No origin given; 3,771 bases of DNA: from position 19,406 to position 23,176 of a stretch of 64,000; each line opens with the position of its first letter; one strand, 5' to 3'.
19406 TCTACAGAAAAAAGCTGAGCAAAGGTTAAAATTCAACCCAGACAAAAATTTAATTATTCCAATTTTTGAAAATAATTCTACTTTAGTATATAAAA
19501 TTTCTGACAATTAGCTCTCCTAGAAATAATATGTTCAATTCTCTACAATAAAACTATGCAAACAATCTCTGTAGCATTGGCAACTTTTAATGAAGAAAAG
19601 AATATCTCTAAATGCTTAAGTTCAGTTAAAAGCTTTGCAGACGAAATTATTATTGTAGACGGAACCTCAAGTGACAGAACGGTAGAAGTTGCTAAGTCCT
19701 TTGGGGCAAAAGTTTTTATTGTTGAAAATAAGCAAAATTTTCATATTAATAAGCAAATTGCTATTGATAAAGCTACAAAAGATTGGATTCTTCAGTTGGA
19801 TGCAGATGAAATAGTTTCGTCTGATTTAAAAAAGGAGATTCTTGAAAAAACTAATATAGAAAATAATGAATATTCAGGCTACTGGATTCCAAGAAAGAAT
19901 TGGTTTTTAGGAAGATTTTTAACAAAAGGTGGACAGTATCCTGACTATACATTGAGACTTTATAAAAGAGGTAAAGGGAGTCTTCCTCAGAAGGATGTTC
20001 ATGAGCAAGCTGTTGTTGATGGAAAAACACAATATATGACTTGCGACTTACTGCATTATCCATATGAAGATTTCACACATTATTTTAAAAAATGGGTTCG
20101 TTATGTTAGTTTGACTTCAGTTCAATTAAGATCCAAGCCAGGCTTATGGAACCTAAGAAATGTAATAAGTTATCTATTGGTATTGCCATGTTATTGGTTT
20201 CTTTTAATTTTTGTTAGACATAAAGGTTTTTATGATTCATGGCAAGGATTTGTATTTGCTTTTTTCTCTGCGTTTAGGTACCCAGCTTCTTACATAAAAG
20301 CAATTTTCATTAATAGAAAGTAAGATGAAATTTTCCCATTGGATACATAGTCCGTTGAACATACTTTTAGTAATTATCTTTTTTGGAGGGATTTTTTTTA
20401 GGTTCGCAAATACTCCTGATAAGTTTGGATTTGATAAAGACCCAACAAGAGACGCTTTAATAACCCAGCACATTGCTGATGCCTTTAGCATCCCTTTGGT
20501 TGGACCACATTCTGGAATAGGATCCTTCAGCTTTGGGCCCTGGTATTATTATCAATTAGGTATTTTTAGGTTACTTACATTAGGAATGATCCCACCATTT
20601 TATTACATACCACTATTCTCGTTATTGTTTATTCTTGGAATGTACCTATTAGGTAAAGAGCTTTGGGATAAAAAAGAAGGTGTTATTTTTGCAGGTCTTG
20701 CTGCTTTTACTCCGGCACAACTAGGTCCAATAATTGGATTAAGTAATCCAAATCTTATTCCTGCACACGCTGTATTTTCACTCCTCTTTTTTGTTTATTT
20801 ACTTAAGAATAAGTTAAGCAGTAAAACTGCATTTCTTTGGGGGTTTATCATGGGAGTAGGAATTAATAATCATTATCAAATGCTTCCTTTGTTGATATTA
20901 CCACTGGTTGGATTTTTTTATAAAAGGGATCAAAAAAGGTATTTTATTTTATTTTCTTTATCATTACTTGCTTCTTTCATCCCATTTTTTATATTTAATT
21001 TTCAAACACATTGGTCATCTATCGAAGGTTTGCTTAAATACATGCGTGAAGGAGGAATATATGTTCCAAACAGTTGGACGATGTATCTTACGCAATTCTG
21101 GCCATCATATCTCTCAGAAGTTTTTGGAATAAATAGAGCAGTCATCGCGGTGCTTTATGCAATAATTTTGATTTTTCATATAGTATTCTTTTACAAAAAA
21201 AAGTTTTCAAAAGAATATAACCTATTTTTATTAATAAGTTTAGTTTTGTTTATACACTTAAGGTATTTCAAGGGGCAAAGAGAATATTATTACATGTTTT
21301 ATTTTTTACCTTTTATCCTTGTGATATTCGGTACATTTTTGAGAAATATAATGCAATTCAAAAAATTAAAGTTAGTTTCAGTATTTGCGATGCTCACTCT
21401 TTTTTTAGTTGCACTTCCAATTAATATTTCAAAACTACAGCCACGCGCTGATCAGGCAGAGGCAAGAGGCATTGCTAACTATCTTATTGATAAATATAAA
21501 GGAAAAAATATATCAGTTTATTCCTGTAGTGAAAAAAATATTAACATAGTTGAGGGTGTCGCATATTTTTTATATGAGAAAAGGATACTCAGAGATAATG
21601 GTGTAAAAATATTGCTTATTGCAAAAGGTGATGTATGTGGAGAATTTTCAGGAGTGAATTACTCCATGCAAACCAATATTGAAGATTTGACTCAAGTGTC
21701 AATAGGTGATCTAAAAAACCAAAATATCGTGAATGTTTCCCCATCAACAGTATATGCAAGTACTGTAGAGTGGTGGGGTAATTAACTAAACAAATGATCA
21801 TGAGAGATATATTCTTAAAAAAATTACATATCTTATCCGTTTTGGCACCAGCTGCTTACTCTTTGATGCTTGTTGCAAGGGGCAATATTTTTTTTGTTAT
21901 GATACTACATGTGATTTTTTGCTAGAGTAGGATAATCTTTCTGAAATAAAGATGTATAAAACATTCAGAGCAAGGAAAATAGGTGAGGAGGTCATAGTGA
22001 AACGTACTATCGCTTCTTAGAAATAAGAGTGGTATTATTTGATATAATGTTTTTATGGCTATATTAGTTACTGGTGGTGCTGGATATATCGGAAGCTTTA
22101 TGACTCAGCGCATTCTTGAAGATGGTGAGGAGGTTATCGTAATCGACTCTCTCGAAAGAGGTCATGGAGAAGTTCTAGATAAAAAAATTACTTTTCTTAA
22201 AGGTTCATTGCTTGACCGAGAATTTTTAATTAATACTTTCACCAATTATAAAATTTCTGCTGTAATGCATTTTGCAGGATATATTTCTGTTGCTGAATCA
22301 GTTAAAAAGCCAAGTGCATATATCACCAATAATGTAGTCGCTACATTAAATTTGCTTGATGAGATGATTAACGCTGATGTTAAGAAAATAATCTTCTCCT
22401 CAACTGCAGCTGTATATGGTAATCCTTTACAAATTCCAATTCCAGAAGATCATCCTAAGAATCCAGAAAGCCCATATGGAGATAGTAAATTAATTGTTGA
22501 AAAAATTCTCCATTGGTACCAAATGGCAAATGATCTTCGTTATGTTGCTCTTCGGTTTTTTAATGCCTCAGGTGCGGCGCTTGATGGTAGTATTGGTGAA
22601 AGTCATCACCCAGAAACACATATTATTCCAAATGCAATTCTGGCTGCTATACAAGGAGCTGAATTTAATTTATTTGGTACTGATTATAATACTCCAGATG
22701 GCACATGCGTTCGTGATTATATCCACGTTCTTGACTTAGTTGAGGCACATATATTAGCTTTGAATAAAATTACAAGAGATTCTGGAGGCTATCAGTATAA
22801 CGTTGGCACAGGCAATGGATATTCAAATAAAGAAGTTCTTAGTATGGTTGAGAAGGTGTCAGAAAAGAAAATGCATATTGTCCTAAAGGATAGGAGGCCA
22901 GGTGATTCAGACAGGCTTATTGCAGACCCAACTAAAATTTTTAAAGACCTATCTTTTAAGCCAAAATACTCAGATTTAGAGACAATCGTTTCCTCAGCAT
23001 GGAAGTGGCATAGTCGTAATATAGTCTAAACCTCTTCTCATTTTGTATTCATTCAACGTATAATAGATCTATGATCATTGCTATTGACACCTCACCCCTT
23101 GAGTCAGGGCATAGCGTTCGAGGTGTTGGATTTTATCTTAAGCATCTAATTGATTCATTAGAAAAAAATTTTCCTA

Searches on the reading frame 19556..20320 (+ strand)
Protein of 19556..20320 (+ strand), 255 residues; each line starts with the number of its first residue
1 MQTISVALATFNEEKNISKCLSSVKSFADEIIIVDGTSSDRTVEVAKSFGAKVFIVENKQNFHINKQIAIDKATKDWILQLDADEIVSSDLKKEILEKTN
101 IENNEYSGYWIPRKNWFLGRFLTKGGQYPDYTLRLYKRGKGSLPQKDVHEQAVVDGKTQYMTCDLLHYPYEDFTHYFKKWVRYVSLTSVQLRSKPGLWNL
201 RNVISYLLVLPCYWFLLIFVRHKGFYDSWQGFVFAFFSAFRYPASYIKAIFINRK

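Call 15: search_protein_families(library=pfam, proteins=[window:19556-20320:+], max_evalue=0.001)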
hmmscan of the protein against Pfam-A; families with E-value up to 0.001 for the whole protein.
window:19556-20320:+ (255 aa): 2 families
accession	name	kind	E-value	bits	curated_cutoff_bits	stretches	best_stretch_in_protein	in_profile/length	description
PF00535.33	Glycos_transf_2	-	5.2e-21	75.7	23.3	1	5-121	1-125/168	Glycosyl transferase family 2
PF13704.12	Glyco_tranf_2_4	-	2.9e-06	28.1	27.5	1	12-90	2-87/98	Glycosyl transferase family 2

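Call 86: search_protein_families(library=ncbifam, proteins=[window:19556-20320:+], max_evalue=0.001)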
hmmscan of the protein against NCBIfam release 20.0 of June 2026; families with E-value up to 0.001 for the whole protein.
window:19556-20320:+ (255 aa): 13 families
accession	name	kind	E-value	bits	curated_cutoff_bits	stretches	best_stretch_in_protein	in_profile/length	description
TIGR04283.1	glyco_like_mftF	equivalog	8.4e-14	51.7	182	1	4-106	1-104/221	TIGR04283 family arsenosugar biosynthesis glycosyltransferase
TIGR04195.1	S_glycosyl_SunS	equivalog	7.4e-13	48.1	350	1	3-94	58-150/421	SunS family peptide S-glycosyltransferase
NF010496.0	PRK13915.1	equivalog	6.8e-09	35.2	262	1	2-57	31-92/307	glucosyl-3-phosphoglycerate synthase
TIGR04182.1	glyco_TIGR04182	equivalog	1.6e-08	34.3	325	1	4-97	2-95/293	S-layer glycoprotein N-glycosyltransferase AglJ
NF041391.1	DPhHxTase_Halo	equivalog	6.4e-08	31.8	375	1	9-100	2-94/213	dolichyl-phosphate hexose transferase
NF038302.1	EPS_HpsE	equivalog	1.4e-07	30.8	300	1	4-90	3-102/307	hormogonium polysaccharide biosynthesis glycosyltransferase HpsE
NF050050.1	ProtGlycPglI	equivalog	7.9e-07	28.7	500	1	2-100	2-109/306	GalNAc(5)-diNAcBac-PP-undecaprenol beta-1,3-glucosyltransferase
NF007482.0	PRK10073.1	equivalog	2.1e-06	27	423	1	3-99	7-110/334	glycosyltransferase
NF047683.1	TeichurnBiosyTuaG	equivalog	6.8e-06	25.9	400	1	3-93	7-106/252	teichuronic acid biosynthesis protein TuaG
TIGR03937.1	PgaC_IcaA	equivalog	1.3e-05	24.4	422.3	1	2-98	45-149/407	poly-beta-1,6-N-acetyl-D-glucosamine synthase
NF045692.1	OglycostaseCruG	equivalog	0.00014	21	600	1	2-50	41-92/386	2'-O-glycosyltransferase CruG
NF058614.1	PPMAGASynPpgS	equivalog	0.00028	20.4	370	1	7-54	5-52/226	polyprenyl-phospho-N-acetylgalactosaminyl synthase PpgS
NF053739.1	GlytfEpsEBac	equivalog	0.00028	19.9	450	1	4-93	3-102/265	glycosyltransferase EpsE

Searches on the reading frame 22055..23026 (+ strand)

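Call 15: search_protein_families(library=pfam, proteins=[window:22055-23026:+], max_evalue=0.001)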
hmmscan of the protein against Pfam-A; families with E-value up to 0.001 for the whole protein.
window:22055-23026:+ (324 aa): 9 families
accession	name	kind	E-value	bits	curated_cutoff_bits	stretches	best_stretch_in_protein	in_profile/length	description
PF01370.27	Epimerase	-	3.1e-57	194.2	20.9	1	3-251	1-240/240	NAD dependent epimerase/dehydratase family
PF16363.11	GDP_Man_Dehyd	-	2e-55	189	27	1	4-306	1-324/332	GDP-mannose 4,6 dehydratase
PF02719.21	Polysacc_synt_2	-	3.1e-15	56.6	20.2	1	3-174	1-174/293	Polysaccharide biosynthesis protein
PF01073.25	3Beta_HSD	-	5.8e-15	55.5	22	1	4-152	1-157/280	3-beta hydroxysteroid dehydrogenase/isomerase family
PF04321.23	RmlD_sub_bind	-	4.9e-11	42.7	27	1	1-153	1-137/287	RmlD substrate binding domain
PF07993.18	NAD_binding_4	-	9.1e-07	28.7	20.1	0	43-183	61-219/258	Male sterility protein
PF13460.12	NAD_binding_10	-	7.9e-05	23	27.2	1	7-167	1-142/184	NAD(P)H-binding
PF08659.16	KR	-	0.00028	21.3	22.6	0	3-126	3-146/180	KR domain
PF05368.20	NmrA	-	0.00038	20.6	27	0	3-119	5-109/298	NmrA-like family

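Call 102: search_protein_families(library=ncbifam, proteins=[window:22055-23026:+], max_evalue=1e-10)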
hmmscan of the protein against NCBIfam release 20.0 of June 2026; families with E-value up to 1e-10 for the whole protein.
window:22055-23026:+ (324 aa): 16 families
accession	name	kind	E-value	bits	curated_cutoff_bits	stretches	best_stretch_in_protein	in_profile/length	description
TIGR01179.1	galE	equivalog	4.3e-119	397.2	262.3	1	2-322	1-328/332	UDP-glucose 4-epimerase GalE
NF007956.0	PRK10675.1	subfamily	4.6e-74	249.6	394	1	1-322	1-332/338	UDP-glucose 4-epimerase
TIGR01181.1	dTDP_gluc_dehyt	equivalog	6.3e-44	150.4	365.1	1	3-322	2-314/321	dTDP-glucose 4,6-dehydratase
TIGR04180.1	EDH_00030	hypoth_equivalog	1.3e-35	122.9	475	1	3-306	1-297/297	NAD-dependent 4,6-dehydratase LegB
TIGR02197.1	heptose_epim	equivalog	4.7e-33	114.7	274.6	1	3-275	1-266/316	ADP-glyceromanno-heptose 6-epimerase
NF007490.0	PRK10084.1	subfamily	2.4e-23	82.7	649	1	1-320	1-335/361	dTDP-glucose 4,6-dehydratase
NF007582.0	PRK10217.1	equivalog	4.3e-22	78.7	698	1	2-306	3-319/355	dTDP-glucose 4,6-dehydratase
NF011728.1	PRK15181.1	equivalog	6.5e-20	71.4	760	1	4-319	19-337/348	Vi polysaccharide biosynthesis UDP-N-acetylglucosaminuronic acid C-4 epimerase TviC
NF043036.1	ErythonDh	equivalog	2.1e-17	63.3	325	1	1-155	1-163/321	D-erythronate dehydrogenase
TIGR02622.1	CDP_4_6_dhtase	equivalog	3.3e-16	59.3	278.45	1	3-320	7-331/352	CDP-glucose 4,6-dehydratase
TIGR03466.1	HpnA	hypoth_equivalog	7.6e-15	54.6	367.65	1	2-153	2-153/327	hopanoid-associated sugar epimerase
NF042422.1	oxyalk_red_OleD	equivalog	3.3e-14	53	580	1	1-261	1-242/329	2-alkyl-3-oxoalkanoate reductase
NF047922.1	GDPFucSynFcl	equivalog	8.5e-14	51.7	500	1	4-322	6-304/308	GDP-L-fucose synthase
NF008872.0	PRK11908.1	equivalog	4.8e-13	48.9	294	1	3-269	4-271/349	bifunctional UDP-4-keto-pentose/UDP-xylose synthase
NF008360.0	PRK11150.1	equivalog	5.3e-12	45.5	452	1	3-271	2-256/310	ADP-glyceromanno-heptose 6-epimerase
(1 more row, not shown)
